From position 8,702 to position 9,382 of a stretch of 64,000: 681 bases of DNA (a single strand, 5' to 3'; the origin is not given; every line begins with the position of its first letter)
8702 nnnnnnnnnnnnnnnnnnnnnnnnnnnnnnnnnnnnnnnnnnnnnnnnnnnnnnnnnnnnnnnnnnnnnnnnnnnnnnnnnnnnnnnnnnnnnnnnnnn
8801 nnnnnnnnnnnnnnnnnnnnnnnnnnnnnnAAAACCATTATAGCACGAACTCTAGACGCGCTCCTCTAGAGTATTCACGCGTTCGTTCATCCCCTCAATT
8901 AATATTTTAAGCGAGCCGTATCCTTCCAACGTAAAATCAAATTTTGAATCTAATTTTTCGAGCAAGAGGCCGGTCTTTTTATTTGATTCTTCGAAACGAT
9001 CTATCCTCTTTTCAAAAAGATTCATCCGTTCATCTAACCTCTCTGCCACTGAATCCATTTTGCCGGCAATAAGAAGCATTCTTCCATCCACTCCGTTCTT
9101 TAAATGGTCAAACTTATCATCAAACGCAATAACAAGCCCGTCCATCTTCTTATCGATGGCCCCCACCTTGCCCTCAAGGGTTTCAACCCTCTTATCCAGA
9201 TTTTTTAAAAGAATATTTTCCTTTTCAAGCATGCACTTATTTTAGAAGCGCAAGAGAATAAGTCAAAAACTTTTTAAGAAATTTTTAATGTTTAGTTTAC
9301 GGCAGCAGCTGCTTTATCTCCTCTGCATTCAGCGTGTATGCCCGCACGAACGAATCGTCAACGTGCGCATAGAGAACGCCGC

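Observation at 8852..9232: Family of three small coiled-coil proteins sharing a conserved leaderless promoter and upstream A-tract motif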

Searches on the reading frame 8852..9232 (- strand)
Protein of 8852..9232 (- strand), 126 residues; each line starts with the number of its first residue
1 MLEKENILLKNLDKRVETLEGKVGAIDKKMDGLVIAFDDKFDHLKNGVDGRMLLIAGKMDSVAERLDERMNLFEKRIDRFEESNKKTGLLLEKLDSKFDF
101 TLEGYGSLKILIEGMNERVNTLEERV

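Call 14: search_protein_families(library=pfam, proteins=[window:8852-9232:-], max_evalue=1)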
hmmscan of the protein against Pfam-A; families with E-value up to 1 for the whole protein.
window:8852-9232:- (126 aa): 13 families
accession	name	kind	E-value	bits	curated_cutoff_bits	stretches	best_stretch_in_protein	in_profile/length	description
PF23991.1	DUF7310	-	0.00016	22.6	40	1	9-32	39-62/83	Coiled-coil region of unknown function (DUF7310)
PF07889.17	DUF1664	-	0.0033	17.9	34.6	1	57-124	55-122/124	Protein of unknown function (DUF1664)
PF01920.25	Prefoldin_2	-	0.012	16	27.6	1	57-94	58-95/106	Prefoldin subunit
PF16326.10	ABC_tran_CTD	-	0.025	15.2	32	1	4-31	5-32/69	ABC transporter C-terminal domain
PF06825.17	HSBP1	-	0.025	14.9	28.6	1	44-83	3-42/51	Heat shock factor binding protein 1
PF04513.17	Baculo_PEP_C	-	0.033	14.7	38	1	9-56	33-80/140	Baculovirus polyhedron envelope protein, PEP, C terminus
PF00261.25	Tropomyosin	-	0.053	13.4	38.6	0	9-37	190-218/242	Tropomyosin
PF19111.5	DUF5798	-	0.068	13.8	27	0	58-97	12-51/89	Family of unknown function (DUF5798)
PF01519.22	DUF16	-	0.11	13.5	40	0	9-81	43-103/104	Protein of unknown function DUF16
PF16378.10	DUF4988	-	0.15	12.3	30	1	10-50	6-48/183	Domain of unknown function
PF05377.16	FlaC_arch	-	0.19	12.6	27.8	0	15-33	1-19/55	Flagella accessory protein C (FlaC)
PF08954.16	Trimer_CC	-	0.23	11.6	27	0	74-82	39-47/52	Trimerisation motif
PF06667.17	PspB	-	0.25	11.9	25.6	0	113-124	51-62/73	Phage shock protein B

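Call 20: find_homologous_proteins(query=window:8855-9232:-, max_evalue=0.01)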
Query window:8855-9232:- (126 aa): 4 proteins with E <= 0.01 among 23 candidates.
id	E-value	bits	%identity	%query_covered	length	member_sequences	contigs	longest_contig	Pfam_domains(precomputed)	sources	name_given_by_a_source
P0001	3.3e-38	148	67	98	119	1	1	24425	-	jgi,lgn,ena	-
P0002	1.1e-36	143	66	100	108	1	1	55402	-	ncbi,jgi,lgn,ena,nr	ncbi:MAG TPA: hypothetical protein VMA75_03910 [Candidatus Paceibacterota bacterium]|nr:hypothetical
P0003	1.5e-24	104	52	98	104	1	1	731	-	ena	-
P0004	2.6e-22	97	72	54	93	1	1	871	-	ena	-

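Call 34: find_encoding_contigs(protein=P0001, flank=4000, max_places=2)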
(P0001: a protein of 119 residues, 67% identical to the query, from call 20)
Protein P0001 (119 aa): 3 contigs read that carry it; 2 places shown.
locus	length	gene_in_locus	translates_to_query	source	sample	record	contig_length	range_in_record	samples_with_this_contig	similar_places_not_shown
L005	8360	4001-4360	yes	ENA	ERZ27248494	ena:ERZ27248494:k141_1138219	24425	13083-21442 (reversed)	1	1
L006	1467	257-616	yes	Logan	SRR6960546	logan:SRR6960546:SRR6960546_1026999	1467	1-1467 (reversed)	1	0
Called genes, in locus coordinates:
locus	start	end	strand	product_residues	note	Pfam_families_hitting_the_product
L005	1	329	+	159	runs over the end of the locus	PF02577:BFN_dom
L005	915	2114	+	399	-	PF00009:GTP_EFTU, PF03144:GTP_EFTU_D2, PF03143:GTP_EFTU_D3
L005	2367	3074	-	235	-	-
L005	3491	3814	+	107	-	PF00338:Ribosomal_S10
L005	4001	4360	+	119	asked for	-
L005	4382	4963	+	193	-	PF18917:LiaI-LiaF-like_TM1 (weak), PF22570:LiaF-TM (weak)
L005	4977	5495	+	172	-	PF09922:LiaF-like_C (weak)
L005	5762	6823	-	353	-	PF01820:Dala_Dala_lig_N, PF02655:ATP-grasp_3, PF08443:RimK (weak), PF02222:ATP-grasp, PF07478:Dala_Dala_lig_C, PF02786:CPSase_L_D2, PF13535:ATP-grasp_4 (weak)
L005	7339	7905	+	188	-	PF06821:Ser_hydrolase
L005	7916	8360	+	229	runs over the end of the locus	PF03141:Methyltransf_29, PF13489:Methyltransf_23, PF01209:Ubie_methyltran, PF07021:MetW (weak), PF13847:Methyltransf_31, PF08241:Methyltransf_11, PF08242:Methyltransf_12, PF13649:Methyltransf_25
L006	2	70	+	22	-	?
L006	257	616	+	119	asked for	-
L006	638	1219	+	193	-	PF18917:LiaI-LiaF-like_TM1 (weak), PF22570:LiaF-TM (weak)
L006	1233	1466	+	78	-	?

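Call 35: find_encoding_contigs(protein=P0002, flank=4000, max_places=2)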
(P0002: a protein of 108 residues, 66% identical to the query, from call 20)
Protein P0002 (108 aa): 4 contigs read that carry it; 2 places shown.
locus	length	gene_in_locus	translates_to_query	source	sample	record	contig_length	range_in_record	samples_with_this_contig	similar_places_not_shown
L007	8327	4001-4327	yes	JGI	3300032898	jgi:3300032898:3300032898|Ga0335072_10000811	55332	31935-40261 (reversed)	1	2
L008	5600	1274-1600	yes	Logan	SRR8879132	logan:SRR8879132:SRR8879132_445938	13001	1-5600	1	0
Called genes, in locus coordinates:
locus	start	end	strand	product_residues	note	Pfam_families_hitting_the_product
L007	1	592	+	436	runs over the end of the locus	PF07963:N_methyl (faint), PF14240:YHYH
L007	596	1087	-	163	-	-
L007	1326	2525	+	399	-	PF00009:GTP_EFTU, PF03144:GTP_EFTU_D2, PF03143:GTP_EFTU_D3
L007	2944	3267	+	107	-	PF00338:Ribosomal_S10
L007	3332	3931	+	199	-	-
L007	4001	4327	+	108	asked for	-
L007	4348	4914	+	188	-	PF18917:LiaI-LiaF-like_TM1, PF22570:LiaF-TM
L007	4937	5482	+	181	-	PF09922:LiaF-like_C (weak)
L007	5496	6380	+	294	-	PF01820:Dala_Dala_lig_N, PF07478:Dala_Dala_lig_C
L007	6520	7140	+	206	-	-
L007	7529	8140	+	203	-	PF00297:Ribosomal_L3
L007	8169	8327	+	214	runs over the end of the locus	PF00573:Ribosomal_L4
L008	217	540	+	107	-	PF00338:Ribosomal_S10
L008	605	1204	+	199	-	-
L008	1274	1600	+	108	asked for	-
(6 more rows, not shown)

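Call 39: search_solved_structures(query=A2, max_evalue=1)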
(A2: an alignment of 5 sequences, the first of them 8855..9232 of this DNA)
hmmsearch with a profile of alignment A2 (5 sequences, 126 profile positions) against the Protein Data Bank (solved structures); distinct sequences matched with E-value up to 1: 29.
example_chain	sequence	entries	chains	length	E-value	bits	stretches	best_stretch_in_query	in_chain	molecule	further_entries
6v5j_A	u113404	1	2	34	0.0055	20.1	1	10-35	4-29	Coiled-coil Trimer with Glu:Leu:Ala Triad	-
6q22_A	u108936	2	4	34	0.0072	19.7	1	10-35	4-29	Coiled-coil Trimer with Glu:Aminobutyric acid:Lys Triad | peptide with Glu:Ala:Lys triad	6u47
6ovv_A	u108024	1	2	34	0.008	19.6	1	10-35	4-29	Coiled-coil Trimer with Glu:4-pyridinylalanine:Lys Triad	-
1coi_A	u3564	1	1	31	0.011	19.2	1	10-34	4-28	COIL-VALD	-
6ovs_A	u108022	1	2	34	0.014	18.8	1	10-35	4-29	Coiled-coil Trimer with Glu:Tyr:Lys Triad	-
6q1w_A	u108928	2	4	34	0.014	18.8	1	10-35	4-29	Coiled-coil Trimer with Glu:Val:Lys Triad | Coiled-coil Trimer with Glu:Norvaline:Lys Triad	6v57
5uxt_A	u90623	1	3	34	0.019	18.4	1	10-35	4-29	coiled-coil trimer with Glu:Trp:Lys triad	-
6osd_A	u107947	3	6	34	0.02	18.3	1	10-35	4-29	Coiled-coil Trimer with Glu:Phe:Lys Triad | Coiled-coil Trimer with Glu:p-nitrophenylalanine:Lys Triad | Coiled-coil Trimer with Glu:3,4-difluorophenylalanine:L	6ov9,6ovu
6q25_A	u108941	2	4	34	0.021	18.3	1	10-35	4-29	Coiled-coil Trimer with Glu:Leu:Lys Triad | Coiled-coil Trimer with Glu:Norleucine:Lys Triad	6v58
6os8_A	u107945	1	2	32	0.025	18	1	10-34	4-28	Coiled-coil trimer with Glu:p-fluorophenylalanine:Lys Triad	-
6v5i_A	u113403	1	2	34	0.025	18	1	10-35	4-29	Coiled-coil Trimer with Ala:Leu:Ala Triad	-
2zdi_C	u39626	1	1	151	0.057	16.8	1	60-96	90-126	Prefoldin subunit alpha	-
6v50_A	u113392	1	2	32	0.078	16.4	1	11-34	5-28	Coiled-coil Trimer with Glu:Ser:Lys Triad with K7A mutation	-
6v5g_A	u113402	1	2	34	0.087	16.2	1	10-35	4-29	Coiled-coil Trimer with Ala:Leu:Lys Triad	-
3h5g_A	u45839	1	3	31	0.1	16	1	11-34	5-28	COIL SER L16D-Pen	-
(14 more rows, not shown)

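Call 48: search_protein_representatives(alignment_id=A4)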
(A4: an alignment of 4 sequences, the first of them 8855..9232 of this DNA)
Query: 4 sequences, 126 profile positions. Proteins with E-value up to 0.001 (for the whole library): 118; up to 1e-10: 10; up to 1e-30: 1. The best 118 are listed.
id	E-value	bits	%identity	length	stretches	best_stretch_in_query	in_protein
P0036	4.6e-31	123.9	-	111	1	1-126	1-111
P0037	5.0e-28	114.1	-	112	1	1-126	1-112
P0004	5.1e-26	107.6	-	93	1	1-71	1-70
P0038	6.1e-24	100.9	-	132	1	1-125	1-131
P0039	6.8e-17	78.1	-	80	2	39-99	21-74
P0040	3.7e-16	75.7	-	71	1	58-125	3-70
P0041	9.9e-13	64.7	-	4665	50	3-69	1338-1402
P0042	5.5e-11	59.0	-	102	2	55-126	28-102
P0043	6.0e-11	58.9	-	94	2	67-124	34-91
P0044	8.0e-11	58.5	-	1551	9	9-67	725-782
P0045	8.8e-10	55.1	-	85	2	58-125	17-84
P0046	2.4e-09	53.7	-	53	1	64-105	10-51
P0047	5.8e-09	52.5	-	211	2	18-82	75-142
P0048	1.4e-08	51.3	-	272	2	16-77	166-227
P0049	2.9e-08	50.2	-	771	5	24-79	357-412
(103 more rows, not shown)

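Call 65: find_related_loci(query=A6, collection=metagenome_contigs, flank=3000)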
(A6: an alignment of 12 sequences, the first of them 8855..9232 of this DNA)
Query A6 (126 aa) in metagenome_contigs; peptide patterns used: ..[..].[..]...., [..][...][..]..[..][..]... (x = any residue, [..] = any of these).
600 stretches matched a pattern (row limit reached: there are more); 9 encode a relative of the query (tblastn E <= 1e-3); 9 distinct loci.
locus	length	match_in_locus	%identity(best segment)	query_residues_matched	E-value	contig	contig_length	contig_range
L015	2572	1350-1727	100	1-126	3e-79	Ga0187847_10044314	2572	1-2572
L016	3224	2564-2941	100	1-126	2e-78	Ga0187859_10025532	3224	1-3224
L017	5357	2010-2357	67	1-123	1e-46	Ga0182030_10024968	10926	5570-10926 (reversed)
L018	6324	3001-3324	66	1-126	2e-45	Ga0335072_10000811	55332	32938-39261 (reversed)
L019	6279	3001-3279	50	24-123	1e-26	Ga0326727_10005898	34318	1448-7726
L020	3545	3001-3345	31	3-126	1e-15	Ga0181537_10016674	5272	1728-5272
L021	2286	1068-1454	29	2-126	1e-9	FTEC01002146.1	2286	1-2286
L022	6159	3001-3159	40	73-125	1e-8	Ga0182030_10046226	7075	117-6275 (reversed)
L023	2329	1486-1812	24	6-126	4e-6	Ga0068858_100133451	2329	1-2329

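Call 80: predict_structure(alignment_id=A6)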
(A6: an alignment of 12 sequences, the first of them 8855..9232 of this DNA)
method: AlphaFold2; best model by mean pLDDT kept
length: 126 residues; sequences in the alignment: 12
mean_pLDDT: 92.2   pTM: 0.43
mean pLDDT of the five models: 92.2, 91.9, 90.7, 90.5, 89.7
residues with pLDDT >= 90: 105; 70-90: 20; 50-70: 1; < 50: 0
segments of 3 or more residues with pLDDT < 50: none
pLDDT, mean of each block of 10 residues (from residue 1): 82 92 95 96 95 95 95 94 94 93 91 92 80
secondary structure, 60 per line:
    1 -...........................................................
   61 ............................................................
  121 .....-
elements in order: H2-125

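Call 85: search_protein_families(library=ncbifam, proteins=[window:8855-9232:-], max_evalue=0.1)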
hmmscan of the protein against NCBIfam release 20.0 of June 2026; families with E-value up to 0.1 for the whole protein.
window:8855-9232:- (126 aa): 8 families
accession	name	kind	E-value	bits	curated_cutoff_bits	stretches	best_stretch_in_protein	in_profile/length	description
NF052504.1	sll1863_fam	domain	0.004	17.3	35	1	12-66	38-92/93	sll1863 family stress response protein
NF047516.1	LA_3659_fam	equivalog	0.0046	16.6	36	1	2-86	115-200/221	LA_3659 family protein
NF047514.1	SpiroCoCo_N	equivalog_domain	0.0046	16.6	75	1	2-86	115-200/221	SpiroCoCo family coiled-coil protein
NF003409.0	PRK04778.1-3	equivalog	0.017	13.8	562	0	8-49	198-239/570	septation ring formation regulator EzrA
TIGR02976.1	phageshock_pspB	equivalog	0.021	15.1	51.7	0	59-75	47-63/75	envelope stress response membrane protein PspB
NF047515.1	SpiroCoCo_C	equivalog_domain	0.046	12.9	125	0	10-96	131-215/313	SpiroCoCo family coiled-coil protein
TIGR02338.1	gimC_beta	equivalog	0.047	13.7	73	0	53-97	59-103/110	prefoldin subunit beta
NF053525.1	thylo_ssr2422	subfamily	0.071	13.6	38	0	61-99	13-47/77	ssr2422 family thylakoid membrane protein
